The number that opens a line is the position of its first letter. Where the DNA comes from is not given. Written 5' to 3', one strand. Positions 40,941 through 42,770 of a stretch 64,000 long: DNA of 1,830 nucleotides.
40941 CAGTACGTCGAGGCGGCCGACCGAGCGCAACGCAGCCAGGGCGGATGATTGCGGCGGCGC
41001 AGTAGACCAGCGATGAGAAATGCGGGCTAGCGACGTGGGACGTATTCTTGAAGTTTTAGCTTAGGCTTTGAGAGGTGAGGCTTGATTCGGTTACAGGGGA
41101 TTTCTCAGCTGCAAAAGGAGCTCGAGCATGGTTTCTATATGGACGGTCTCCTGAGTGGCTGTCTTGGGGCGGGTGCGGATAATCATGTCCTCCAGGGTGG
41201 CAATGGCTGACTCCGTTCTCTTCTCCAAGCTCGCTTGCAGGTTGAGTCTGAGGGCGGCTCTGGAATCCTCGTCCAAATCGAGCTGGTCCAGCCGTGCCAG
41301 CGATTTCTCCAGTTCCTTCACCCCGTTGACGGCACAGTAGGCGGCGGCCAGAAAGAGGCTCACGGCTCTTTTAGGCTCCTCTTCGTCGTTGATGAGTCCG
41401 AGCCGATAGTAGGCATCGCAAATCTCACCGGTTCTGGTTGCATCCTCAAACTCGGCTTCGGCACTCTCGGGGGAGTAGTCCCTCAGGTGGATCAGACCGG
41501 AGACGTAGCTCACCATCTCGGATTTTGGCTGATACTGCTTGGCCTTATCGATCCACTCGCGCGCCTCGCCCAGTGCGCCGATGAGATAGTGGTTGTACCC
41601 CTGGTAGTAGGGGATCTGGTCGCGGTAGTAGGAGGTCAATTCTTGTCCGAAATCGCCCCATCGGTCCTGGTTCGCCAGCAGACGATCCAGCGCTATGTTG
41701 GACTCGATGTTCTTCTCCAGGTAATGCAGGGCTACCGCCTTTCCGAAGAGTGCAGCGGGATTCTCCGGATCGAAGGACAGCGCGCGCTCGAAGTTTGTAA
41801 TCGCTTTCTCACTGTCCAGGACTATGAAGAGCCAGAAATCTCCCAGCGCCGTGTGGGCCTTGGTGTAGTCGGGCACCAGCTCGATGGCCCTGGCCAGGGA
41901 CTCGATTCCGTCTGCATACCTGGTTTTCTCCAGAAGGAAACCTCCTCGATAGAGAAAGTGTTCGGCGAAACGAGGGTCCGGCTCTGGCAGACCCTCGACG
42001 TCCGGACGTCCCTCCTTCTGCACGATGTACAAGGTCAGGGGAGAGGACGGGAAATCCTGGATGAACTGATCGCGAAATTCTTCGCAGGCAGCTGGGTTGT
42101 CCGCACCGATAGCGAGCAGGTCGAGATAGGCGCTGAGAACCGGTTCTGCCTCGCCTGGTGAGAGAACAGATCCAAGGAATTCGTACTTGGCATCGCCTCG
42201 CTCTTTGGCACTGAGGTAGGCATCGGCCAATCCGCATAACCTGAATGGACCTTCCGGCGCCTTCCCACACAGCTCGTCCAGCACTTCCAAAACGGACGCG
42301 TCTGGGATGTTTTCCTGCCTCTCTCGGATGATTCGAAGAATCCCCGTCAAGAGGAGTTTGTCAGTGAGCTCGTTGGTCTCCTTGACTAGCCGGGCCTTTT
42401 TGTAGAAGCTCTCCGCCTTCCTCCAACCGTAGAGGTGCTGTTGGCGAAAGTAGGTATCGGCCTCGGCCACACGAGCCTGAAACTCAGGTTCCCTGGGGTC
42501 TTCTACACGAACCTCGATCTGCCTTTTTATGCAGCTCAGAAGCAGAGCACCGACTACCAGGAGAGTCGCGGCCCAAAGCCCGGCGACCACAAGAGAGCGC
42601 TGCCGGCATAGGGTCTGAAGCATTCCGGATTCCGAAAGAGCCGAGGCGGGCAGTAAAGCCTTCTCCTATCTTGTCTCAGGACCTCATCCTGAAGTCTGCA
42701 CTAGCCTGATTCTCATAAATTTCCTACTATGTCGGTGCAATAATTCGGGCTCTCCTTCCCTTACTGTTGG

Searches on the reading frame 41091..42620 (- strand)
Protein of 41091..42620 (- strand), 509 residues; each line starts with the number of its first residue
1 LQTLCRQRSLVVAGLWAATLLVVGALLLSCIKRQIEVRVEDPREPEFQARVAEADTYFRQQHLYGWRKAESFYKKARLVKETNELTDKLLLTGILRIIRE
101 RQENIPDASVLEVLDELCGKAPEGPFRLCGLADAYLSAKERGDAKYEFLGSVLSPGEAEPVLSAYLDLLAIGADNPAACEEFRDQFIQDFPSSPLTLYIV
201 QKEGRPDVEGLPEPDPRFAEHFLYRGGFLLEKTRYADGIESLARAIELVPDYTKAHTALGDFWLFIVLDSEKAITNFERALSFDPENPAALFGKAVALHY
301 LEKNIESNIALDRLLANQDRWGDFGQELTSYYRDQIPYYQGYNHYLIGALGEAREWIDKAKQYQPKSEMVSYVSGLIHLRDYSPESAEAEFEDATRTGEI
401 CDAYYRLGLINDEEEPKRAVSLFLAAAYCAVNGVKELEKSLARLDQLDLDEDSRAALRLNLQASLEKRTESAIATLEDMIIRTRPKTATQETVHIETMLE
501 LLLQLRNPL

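Call 52: search_protein_families(library=pfam, proteins=[window:41091-42620:-], max_evalue=0.001)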
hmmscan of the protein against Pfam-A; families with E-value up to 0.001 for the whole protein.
window:41091-42620:- (509 aa): 5 families
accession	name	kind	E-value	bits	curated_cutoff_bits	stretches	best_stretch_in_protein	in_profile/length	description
PF13414.12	TPR_11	-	3e-09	36.9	26.8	1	271-299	11-39/42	TPR repeat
PF13432.12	TPR_16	-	1.6e-07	32.1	32.7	0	269-311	12-53/65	Tetratricopeptide repeat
PF13431.12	TPR_17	-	8.5e-05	23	24.4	0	277-302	2-27/34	Tetratricopeptide repeat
PF14559.12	TPR_19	-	0.00019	22.1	25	0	271-298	8-35/68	Tetratricopeptide repeat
PF25062.1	ARM_TT21_N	-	0.00035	20.8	40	0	224-316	105-196/222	Tetratricopeptide repeat protein 21 N-terminal ARM repeat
